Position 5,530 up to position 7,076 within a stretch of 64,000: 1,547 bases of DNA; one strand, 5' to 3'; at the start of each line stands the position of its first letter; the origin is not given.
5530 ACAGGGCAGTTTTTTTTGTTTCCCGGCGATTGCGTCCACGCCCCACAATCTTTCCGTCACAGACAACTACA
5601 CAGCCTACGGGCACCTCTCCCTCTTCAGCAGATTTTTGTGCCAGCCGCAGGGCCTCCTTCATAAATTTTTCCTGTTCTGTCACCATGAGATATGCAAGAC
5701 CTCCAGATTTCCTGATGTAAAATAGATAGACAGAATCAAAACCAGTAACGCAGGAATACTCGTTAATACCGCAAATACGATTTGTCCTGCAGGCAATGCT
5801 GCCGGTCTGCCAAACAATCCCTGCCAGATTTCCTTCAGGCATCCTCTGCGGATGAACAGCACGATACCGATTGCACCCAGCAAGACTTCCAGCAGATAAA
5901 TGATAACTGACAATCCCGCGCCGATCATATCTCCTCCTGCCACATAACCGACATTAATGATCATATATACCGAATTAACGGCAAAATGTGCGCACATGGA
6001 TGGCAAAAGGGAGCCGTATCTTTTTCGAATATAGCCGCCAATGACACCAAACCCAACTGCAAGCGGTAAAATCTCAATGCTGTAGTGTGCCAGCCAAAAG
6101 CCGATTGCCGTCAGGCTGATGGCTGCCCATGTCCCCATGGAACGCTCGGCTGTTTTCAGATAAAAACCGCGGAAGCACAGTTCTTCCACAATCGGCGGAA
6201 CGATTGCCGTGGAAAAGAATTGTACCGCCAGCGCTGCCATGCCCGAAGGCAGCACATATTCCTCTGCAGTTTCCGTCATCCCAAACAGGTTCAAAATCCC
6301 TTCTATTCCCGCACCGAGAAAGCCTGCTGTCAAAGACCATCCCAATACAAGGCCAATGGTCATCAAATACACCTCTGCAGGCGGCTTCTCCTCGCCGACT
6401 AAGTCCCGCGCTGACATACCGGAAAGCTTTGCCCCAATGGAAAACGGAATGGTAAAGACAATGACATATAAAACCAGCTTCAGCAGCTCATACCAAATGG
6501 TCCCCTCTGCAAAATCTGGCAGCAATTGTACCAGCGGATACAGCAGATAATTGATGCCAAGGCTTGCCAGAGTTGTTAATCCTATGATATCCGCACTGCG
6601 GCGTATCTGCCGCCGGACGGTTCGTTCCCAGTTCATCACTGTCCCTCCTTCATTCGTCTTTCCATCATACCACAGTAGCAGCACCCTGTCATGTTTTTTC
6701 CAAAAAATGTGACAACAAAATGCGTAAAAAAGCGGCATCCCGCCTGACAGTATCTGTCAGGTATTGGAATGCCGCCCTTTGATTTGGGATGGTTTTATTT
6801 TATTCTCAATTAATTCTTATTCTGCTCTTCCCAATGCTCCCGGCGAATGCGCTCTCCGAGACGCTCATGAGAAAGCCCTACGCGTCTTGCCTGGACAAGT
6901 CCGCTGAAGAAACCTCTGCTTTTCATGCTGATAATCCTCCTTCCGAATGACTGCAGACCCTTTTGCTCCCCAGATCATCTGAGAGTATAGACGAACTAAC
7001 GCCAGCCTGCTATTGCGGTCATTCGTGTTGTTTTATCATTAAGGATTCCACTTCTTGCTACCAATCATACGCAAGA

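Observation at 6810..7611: Tandem array of five paralogous 28-38 aa ORFs invisible to the 60-aa ORF track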

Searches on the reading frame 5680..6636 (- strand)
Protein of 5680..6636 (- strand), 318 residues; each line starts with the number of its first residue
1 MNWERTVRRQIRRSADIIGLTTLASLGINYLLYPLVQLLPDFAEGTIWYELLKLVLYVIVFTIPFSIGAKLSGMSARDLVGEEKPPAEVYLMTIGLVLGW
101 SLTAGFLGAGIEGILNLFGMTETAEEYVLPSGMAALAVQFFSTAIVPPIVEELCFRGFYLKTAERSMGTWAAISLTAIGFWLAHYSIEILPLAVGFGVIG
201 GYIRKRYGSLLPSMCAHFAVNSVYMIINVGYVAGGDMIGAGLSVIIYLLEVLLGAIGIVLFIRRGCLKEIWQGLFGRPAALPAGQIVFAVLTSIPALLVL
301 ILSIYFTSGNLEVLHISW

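Call 6: search_protein_families(library=pfam, proteins=[window:5680-6636:-], max_evalue=1)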
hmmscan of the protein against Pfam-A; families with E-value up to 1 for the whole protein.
window:5680-6636:- (318 aa): 1 family
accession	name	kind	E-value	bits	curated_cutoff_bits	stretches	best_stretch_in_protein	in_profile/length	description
PF02517.21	Rce1-like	-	2.3e-17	63.5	22.4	1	136-222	4-92/93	Type II CAAX prenyl endopeptidase Rce1-like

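Call 13: find_encoding_contigs(protein=window:5680-6636:-, flank=10000, max_places=10)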
Protein window:5680-6636:- (318 aa): 2 contigs read that carry it; 2 places shown.
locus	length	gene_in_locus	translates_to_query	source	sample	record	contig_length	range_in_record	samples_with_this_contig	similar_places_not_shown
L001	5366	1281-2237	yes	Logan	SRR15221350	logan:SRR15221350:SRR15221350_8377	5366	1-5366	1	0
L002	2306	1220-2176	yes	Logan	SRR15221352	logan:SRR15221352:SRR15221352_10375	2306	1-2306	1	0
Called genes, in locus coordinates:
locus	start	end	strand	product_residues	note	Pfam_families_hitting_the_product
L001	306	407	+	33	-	-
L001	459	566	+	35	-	-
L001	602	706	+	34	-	-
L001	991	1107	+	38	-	-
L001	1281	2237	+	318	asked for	PF02517:Rce1-like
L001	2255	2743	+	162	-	PF00383:dCMP_cyt_deam_1, PF14437:MafB19-deam, PF14439:Bd3614-deam (weak)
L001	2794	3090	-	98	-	-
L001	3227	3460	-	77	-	PF03840:SecG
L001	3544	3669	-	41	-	-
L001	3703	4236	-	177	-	PF26226:DUF8052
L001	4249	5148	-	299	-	PF00483:NTP_transferase (weak)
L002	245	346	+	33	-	-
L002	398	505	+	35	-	-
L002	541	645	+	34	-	-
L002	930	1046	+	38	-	-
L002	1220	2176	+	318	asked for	PF02517:Rce1-like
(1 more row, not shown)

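Call 15: find_homologous_proteins(query=window:5680-6636:-, max_evalue=1e-20)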
Query window:5680-6636:- (318 aa): 54 proteins with E <= 1e-20 among 8000 candidates.
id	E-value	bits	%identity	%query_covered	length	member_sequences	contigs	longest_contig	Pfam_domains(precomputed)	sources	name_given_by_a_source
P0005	1.4e-200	683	100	100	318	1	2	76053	PF02517.22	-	-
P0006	3.3e-153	528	75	99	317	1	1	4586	PF02517.22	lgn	-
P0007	4.0e-153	527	74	99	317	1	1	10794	PF02517.22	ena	-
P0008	5.7e-153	527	75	99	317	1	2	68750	PF02517.22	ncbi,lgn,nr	ncbi:MAG: CPBP family intramembrane metalloprotease [Clostridiales bacterium]|nr:CPBP family intrame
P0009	6.4e-153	527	74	99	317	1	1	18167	PF02517.22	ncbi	-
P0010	9.4e-153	526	74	99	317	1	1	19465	PF02517.22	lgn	-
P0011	9.4e-153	526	74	99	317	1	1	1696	PF02517.22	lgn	-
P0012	1.1e-152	526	74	99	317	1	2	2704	PF02517.22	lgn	-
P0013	2.6e-152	525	74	99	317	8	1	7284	PF02517.22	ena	-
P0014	3.1e-152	524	74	99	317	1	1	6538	PF02517.22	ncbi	ncbi:MAG: lysostaphin resistance A-like protein [Butyricicoccus sp.]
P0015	3.8e-152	524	74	99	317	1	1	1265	PF02517.22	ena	-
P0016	4.3e-151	521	74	99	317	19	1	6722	PF02517.22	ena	-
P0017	1.2e-149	516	73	99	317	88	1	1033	PF02517.22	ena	-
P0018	9.8e-148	510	71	99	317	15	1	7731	PF02517.22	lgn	-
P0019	1.5e-147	509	73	99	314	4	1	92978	PF02517.22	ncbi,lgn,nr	ncbi:MAG: CPBP family intramembrane metalloprotease [Eubacteriales bacterium]|nr:CPBP family intrame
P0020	6.3e-142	491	70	99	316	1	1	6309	PF02517.22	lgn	-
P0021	2.2e-140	486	70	99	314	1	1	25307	PF02517.22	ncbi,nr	ncbi:MAG: CPBP family intramembrane metalloprotease [Eubacteriales bacterium]|nr:CPBP family intrame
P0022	1.3e-137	476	70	99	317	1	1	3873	PF02517.22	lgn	-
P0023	2.6e-135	469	69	99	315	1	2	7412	PF02517.22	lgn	-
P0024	1.3e-120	421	61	98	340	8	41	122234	PF02517.22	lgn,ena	-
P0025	1.3e-119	417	61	99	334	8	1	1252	PF02517.22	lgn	-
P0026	1.5e-119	417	61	99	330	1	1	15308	PF02517.22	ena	-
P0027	1.0e-117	411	61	99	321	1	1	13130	PF02517.22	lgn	-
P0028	1.4e-117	411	61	99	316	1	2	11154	PF02517.22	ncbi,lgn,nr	ncbi:MAG: type II CAAX endopeptidase family protein [Eubacteriales bacterium]|nr:type II CAAX endope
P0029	1.4e-117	411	63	96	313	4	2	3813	PF02517.22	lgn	-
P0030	1.9e-117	410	61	97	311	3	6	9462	PF02517.22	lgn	-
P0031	2.4e-117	410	60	99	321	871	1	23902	PF02517.22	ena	-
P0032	4.9e-117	409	59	99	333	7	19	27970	PF02517.22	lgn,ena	-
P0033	1.3e-116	408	60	97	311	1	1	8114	PF02517.22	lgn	-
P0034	2.6e-116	406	59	98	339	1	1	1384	PF02517.22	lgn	-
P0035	6.1e-116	405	60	98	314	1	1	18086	PF02517.22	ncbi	-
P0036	9.0e-116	405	62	96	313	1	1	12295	PF02517.22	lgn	-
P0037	1.9e-115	404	61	99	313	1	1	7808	PF02517.22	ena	-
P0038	1.9e-115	404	60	98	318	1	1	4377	PF02517.22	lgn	-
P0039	2.7e-115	403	60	97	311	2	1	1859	PF02517.22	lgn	-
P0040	9.4e-115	401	60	99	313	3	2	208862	PF02517.22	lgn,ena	-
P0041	3.5e-114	399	58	99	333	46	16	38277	PF02517.22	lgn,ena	-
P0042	5.7e-114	399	62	96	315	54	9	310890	PF02517.22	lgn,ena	-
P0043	5.8e-114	399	61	96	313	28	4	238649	PF02517.22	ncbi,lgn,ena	-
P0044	1.1e-112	395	60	96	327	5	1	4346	PF02517.22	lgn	-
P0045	1.4e-112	394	57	96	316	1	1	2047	PF02517.22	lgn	-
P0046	4.7e-111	389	56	99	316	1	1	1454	PF02517.22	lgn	-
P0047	1.0e-106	375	56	98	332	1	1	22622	PF02517.22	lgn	-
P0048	1.4e-106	375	58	96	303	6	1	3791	PF02517.22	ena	-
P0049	1.4e-106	375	58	97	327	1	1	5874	PF02517.22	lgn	-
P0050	4.2e-106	373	56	99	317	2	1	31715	PF02517.22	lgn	-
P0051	4.5e-106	373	57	96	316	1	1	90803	PF02517.22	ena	-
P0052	1.0e-105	372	58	98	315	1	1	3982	PF02517.22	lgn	-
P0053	4.0e-99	350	57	89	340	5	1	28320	PF02517.22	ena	-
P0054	3.4e-95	337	51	98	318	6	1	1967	PF02517.22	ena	-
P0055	1.3e-94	335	52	96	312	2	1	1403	PF02517.22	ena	-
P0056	4.5e-94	333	51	98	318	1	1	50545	PF02517.22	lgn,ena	-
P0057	8.9e-71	257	52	69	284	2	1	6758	PF02517.22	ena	-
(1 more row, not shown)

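Call 16: find_encoding_contigs(protein=P0008, flank=4000, max_places=3)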
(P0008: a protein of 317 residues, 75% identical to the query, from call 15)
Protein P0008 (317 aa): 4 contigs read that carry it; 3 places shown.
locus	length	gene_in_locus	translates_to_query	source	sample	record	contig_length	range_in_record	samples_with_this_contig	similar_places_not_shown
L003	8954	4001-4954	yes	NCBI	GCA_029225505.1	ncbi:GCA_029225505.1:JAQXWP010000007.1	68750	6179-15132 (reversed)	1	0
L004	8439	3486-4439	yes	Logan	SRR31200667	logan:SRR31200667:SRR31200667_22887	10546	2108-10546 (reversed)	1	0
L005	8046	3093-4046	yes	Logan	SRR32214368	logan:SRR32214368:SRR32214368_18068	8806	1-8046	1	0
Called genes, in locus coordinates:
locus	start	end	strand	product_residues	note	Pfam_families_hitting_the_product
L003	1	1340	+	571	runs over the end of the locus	PF00587:tRNA-synt_2b, PF04073:tRNA_edit, PF03129:HGTP_anticodon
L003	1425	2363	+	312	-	PF00924:MS_channel_2nd, PF21082:MS_channel_3rd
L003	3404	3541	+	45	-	-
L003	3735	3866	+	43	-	-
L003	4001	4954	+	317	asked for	PF02517:Rce1-like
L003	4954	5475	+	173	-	PF00383:dCMP_cyt_deam_1, PF14437:MafB19-deam, PF14439:Bd3614-deam (weak)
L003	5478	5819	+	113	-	PF19524:DUF6054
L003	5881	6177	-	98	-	-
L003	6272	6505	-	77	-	PF03840:SecG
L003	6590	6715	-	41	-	-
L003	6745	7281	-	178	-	PF26226:DUF8052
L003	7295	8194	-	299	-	PF00483:NTP_transferase (weak)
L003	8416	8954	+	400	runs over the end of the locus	PF03816:LytR_cpsA_psr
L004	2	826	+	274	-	?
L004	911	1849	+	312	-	PF00924:MS_channel_2nd, PF21082:MS_channel_3rd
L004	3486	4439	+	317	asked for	PF02517:Rce1-like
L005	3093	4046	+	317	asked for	PF02517:Rce1-like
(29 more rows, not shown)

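Call 17: find_encoding_contigs(protein=P0019, flank=4000, max_places=3)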
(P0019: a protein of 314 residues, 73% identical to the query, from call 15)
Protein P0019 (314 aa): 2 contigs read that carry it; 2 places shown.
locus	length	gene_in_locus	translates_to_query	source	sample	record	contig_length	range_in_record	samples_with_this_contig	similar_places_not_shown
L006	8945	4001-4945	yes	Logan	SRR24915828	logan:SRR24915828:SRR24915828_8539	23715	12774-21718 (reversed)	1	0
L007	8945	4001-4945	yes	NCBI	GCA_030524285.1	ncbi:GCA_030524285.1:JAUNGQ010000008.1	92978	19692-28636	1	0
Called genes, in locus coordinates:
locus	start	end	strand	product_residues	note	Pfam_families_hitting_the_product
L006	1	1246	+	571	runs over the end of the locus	PF00587:tRNA-synt_2b, PF04073:tRNA_edit, PF03129:HGTP_anticodon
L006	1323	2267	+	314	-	PF00924:MS_channel_2nd, PF21082:MS_channel_3rd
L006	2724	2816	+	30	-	-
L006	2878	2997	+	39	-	-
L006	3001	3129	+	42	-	-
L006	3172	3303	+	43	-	-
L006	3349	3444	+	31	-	-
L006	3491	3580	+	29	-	-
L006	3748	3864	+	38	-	-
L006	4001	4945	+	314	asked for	PF02517:Rce1-like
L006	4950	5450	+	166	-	PF00383:dCMP_cyt_deam_1, PF14437:MafB19-deam, PF14439:Bd3614-deam (weak)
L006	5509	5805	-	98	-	-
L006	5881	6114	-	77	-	PF03840:SecG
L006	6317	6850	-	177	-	PF26226:DUF8052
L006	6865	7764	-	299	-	PF00483:NTP_transferase (weak)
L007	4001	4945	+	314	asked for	PF02517:Rce1-like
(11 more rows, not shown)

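Call 18: find_encoding_contigs(protein=P0024, flank=4000, max_places=4)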
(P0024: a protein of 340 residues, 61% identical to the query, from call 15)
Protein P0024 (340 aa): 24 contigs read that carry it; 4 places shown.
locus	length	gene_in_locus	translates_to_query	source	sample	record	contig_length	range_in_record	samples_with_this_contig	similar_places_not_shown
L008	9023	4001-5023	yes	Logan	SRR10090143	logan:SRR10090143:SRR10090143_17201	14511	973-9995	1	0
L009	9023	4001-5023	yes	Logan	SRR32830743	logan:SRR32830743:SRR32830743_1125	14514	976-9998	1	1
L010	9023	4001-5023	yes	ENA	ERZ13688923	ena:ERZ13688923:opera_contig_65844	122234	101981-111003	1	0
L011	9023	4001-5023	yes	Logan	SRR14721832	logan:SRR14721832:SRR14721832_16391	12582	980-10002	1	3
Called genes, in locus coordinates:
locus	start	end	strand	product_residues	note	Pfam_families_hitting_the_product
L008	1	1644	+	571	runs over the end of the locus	PF00587:tRNA-synt_2b, PF04073:tRNA_edit, PF03129:HGTP_anticodon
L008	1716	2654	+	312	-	PF00924:MS_channel_2nd, PF21082:MS_channel_3rd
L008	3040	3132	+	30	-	-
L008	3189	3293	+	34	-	-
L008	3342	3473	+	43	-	-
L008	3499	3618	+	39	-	-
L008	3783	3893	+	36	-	-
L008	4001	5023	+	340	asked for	PF02517:Rce1-like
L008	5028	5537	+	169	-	PF00383:dCMP_cyt_deam_1, PF14437:MafB19-deam, PF14439:Bd3614-deam (weak)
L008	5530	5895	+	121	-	PF02537:CRCB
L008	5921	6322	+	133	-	PF10694:DUF2500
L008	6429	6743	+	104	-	PF01022:HTH_5, PF12840:HTH_20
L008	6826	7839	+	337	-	PF03773:ArsP_1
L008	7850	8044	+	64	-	-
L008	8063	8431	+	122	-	PF13192:Thioredoxin_3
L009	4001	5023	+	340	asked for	PF02517:Rce1-like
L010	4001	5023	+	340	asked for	PF02517:Rce1-like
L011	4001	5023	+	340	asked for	PF02517:Rce1-like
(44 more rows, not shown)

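Call 20: find_encoding_contigs(protein=P0042, flank=4000, max_places=3)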
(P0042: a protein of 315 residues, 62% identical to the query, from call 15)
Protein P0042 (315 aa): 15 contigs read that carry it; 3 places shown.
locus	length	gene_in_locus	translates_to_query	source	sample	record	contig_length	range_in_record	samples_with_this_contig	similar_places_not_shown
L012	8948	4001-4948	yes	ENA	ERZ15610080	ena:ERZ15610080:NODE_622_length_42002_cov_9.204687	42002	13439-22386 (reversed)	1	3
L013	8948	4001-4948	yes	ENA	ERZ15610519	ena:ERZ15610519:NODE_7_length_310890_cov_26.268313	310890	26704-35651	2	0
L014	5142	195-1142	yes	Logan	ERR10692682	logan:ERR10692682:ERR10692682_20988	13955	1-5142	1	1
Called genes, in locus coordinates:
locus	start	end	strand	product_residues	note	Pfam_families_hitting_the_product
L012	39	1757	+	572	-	PF00587:tRNA-synt_2b, PF04073:tRNA_edit, PF03129:HGTP_anticodon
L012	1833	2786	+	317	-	PF00924:MS_channel_2nd, PF21082:MS_channel_3rd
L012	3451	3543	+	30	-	-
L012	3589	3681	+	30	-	-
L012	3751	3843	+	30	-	-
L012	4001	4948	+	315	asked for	PF02517:Rce1-like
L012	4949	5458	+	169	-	PF00383:dCMP_cyt_deam_1, PF14437:MafB19-deam, PF14439:Bd3614-deam (weak)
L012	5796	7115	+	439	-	PF00082:Peptidase_S8 (weak)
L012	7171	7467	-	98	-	-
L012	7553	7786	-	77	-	PF03840:SecG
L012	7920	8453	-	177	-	PF26226:DUF8052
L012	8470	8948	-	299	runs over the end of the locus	PF00483:NTP_transferase (weak)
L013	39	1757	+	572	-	PF00587:tRNA-synt_2b, PF04073:tRNA_edit, PF03129:HGTP_anticodon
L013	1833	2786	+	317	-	PF00924:MS_channel_2nd, PF21082:MS_channel_3rd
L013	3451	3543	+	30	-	-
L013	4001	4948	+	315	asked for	PF02517:Rce1-like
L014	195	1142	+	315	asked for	PF02517:Rce1-like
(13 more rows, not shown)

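Call 21: find_encoding_contigs(protein=P0051, flank=4000, max_places=2)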
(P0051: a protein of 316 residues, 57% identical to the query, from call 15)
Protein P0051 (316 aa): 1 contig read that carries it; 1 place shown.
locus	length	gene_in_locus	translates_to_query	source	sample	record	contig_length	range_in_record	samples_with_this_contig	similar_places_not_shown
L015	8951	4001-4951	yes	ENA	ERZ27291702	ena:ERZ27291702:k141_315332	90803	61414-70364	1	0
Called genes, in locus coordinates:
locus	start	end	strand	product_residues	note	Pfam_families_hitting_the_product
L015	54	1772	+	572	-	PF00587:tRNA-synt_2b, PF04073:tRNA_edit, PF03129:HGTP_anticodon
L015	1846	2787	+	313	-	PF00924:MS_channel_2nd, PF21082:MS_channel_3rd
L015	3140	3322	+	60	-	-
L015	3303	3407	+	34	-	-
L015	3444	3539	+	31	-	-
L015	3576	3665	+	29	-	-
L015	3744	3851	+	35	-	-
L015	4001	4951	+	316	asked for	PF02517:Rce1-like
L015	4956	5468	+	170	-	PF00383:dCMP_cyt_deam_1, PF14437:MafB19-deam, PF14439:Bd3614-deam (faint)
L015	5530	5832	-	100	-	-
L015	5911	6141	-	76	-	PF03840:SecG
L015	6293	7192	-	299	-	PF00483:NTP_transferase (weak)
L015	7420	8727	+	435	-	PF03816:LytR_cpsA_psr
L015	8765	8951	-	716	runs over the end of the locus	PF08206:OB_RNB, PF00575:S1 (faint), PF17876:CSD2, PF00773:RNB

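Call 22: find_encoding_contigs(protein=P0056, flank=4000, max_places=2)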
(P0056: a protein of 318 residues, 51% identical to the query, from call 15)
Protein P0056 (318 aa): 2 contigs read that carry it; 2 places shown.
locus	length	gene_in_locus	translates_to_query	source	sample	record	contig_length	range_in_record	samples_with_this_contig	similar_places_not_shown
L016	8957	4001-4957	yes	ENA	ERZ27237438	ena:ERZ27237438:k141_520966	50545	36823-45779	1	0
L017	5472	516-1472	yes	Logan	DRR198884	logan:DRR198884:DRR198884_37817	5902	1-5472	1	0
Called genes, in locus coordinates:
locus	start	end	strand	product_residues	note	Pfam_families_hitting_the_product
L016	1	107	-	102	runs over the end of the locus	PF13620:CarboxypepD_reg (weak)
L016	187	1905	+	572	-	PF00587:tRNA-synt_2b, PF04073:tRNA_edit, PF03129:HGTP_anticodon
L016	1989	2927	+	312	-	PF00924:MS_channel_2nd, PF21082:MS_channel_3rd (weak)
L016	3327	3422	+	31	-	-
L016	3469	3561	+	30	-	-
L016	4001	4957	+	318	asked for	PF02517:Rce1-like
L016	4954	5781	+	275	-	PF00383:dCMP_cyt_deam_1, PF14437:MafB19-deam, PF14439:Bd3614-deam (weak), PF04266:ASCH (weak)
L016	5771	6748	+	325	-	PF02826:2-Hacid_dh_C, PF00670:AdoHcyase_NAD (weak)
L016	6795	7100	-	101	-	-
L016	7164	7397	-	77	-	PF03840:SecG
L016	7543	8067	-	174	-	PF26226:DUF8052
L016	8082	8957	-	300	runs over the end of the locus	PF00483:NTP_transferase (weak)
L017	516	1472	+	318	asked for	PF02517:Rce1-like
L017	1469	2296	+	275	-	PF00383:dCMP_cyt_deam_1, PF14437:MafB19-deam, PF14439:Bd3614-deam (weak), PF04266:ASCH (weak)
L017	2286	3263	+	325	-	PF02826:2-Hacid_dh_C, PF00670:AdoHcyase_NAD (weak)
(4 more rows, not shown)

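Call 24: find_related_loci(query=window:5680-6636:-, collection=genome_contigs, flank=3500)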
Query window:5680-6636:- (318 aa) in genome_contigs; peptide patterns used: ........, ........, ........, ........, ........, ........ (x = any residue, [..] = any of these).
105 stretches matched a pattern; 3 encode a relative of the query (tblastn E <= 1e-3); 3 distinct loci.
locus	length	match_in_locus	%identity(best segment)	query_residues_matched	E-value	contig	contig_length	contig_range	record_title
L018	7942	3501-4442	74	1-314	7e-158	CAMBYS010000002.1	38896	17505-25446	MAG: uncultured Clostridia bacterium isolate SRR17382101_bin.25_metaWRAP_v1.3_MAG genome assembly, contig: ERZ10544624.4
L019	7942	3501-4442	74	1-314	3e-150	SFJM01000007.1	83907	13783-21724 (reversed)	MAG: Clostridiales bacterium isolate W1P33.008 Contig53, whole genome shotgun sequence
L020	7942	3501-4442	70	1-314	1e-144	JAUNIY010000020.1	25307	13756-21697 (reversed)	MAG: Eubacteriales bacterium isolate S29M_St_22 NODE_608_length_25307_cov_7.278433, whole genome shotgun sequence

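Call 25: find_encoding_contigs(protein=P0043, flank=3500, max_places=2)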
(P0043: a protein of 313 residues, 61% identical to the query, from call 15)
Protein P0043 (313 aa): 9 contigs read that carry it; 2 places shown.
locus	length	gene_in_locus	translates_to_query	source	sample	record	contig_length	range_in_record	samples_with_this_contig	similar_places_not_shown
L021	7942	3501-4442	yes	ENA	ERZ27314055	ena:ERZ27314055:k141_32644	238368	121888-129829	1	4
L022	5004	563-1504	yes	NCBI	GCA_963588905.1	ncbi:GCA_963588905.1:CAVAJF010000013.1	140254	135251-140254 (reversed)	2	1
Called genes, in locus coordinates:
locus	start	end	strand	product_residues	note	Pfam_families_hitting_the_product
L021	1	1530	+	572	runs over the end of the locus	PF00587:tRNA-synt_2b, PF04073:tRNA_edit, PF03129:HGTP_anticodon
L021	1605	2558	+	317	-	PF00924:MS_channel_2nd, PF21082:MS_channel_3rd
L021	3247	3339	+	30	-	-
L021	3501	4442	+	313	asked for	PF02517:Rce1-like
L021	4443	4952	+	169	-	PF00383:dCMP_cyt_deam_1, PF14437:MafB19-deam, PF14439:Bd3614-deam (weak)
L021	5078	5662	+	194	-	-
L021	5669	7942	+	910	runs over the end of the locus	-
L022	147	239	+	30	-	-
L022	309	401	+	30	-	-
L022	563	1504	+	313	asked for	PF02517:Rce1-like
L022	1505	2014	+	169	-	PF00383:dCMP_cyt_deam_1, PF14437:MafB19-deam, PF14439:Bd3614-deam (weak)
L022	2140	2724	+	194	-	-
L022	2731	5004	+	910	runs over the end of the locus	-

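Call 26: find_encoding_contigs(protein=P0047, flank=3500, max_places=2)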
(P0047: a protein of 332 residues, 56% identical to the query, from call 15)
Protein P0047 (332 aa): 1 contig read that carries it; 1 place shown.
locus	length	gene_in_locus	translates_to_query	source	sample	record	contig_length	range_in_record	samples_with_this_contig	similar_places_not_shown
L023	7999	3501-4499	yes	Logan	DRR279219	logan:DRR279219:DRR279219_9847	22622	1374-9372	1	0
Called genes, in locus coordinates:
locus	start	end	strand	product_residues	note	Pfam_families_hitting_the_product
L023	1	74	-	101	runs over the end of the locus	-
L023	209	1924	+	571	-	PF00587:tRNA-synt_2b, PF04073:tRNA_edit, PF03129:HGTP_anticodon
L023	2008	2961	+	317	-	PF00924:MS_channel_2nd, PF21082:MS_channel_3rd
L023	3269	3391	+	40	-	-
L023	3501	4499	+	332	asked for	PF02517:Rce1-like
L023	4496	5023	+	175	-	PF00383:dCMP_cyt_deam_1, PF14437:MafB19-deam, PF14439:Bd3614-deam (weak)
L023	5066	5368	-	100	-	-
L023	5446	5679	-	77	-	PF03840:SecG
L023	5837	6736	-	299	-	PF00483:NTP_transferase (weak)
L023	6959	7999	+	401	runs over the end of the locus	PF03816:LytR_cpsA_psr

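Call 27: find_encoding_contigs(protein=P0040, flank=3500, max_places=2)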
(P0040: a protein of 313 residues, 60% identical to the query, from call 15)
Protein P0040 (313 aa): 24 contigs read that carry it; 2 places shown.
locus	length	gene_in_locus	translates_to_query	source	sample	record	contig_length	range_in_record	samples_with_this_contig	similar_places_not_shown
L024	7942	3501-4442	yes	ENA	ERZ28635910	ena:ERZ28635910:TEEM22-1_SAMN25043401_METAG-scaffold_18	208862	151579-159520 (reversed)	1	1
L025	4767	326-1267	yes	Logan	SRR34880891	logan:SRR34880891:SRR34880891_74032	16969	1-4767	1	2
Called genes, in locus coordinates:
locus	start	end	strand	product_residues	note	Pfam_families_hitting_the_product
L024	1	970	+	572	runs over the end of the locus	PF00587:tRNA-synt_2b, PF04073:tRNA_edit, PF03129:HGTP_anticodon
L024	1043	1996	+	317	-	PF00924:MS_channel_2nd, PF21082:MS_channel_3rd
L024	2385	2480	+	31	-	-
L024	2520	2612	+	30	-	-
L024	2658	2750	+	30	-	-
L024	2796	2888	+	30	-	-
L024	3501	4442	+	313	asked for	PF02517:Rce1-like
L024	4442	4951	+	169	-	PF00383:dCMP_cyt_deam_1, PF14437:MafB19-deam, PF14439:Bd3614-deam (weak)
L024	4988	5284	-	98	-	-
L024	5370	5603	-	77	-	PF03840:SecG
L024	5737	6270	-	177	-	PF26226:DUF8052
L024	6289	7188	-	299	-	PF00483:NTP_transferase (weak)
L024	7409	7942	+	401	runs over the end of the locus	PF26336:MacP_activator (faint), PF03816:LytR_cpsA_psr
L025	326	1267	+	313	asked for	PF02517:Rce1-like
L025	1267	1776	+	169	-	PF00383:dCMP_cyt_deam_1, PF14437:MafB19-deam, PF14439:Bd3614-deam (weak)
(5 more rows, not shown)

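Call 69: search_protein_families(library=padloc, proteins=[window:5680-6636:-], max_evalue=1)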
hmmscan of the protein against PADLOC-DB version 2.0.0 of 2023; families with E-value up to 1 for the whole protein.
window:5680-6636:- (318 aa): 0 families

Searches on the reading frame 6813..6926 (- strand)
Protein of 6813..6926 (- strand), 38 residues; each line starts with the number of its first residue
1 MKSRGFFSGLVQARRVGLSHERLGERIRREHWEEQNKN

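Call 6: search_protein_families(library=pfam, proteins=[window:6813-6926:-], max_evalue=1)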
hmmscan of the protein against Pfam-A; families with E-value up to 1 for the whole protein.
seq(38 aa): 0 families

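Call 7: search_protein_families(library=ncbifam, proteins=[window:6813-6926:-], max_evalue=10)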
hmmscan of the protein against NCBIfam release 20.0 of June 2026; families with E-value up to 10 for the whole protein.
seq(38 aa): 1 family
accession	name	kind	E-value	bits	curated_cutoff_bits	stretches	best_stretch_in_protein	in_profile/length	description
NF047535.1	small_SR7P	equivalog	0.04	14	45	1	25-38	10-23/42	small protein SR7P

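Call 69: search_protein_families(library=padloc, proteins=[window:6813-6926:-], max_evalue=1)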
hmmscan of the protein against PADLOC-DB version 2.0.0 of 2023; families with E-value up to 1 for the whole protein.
seq(38 aa): 0 families
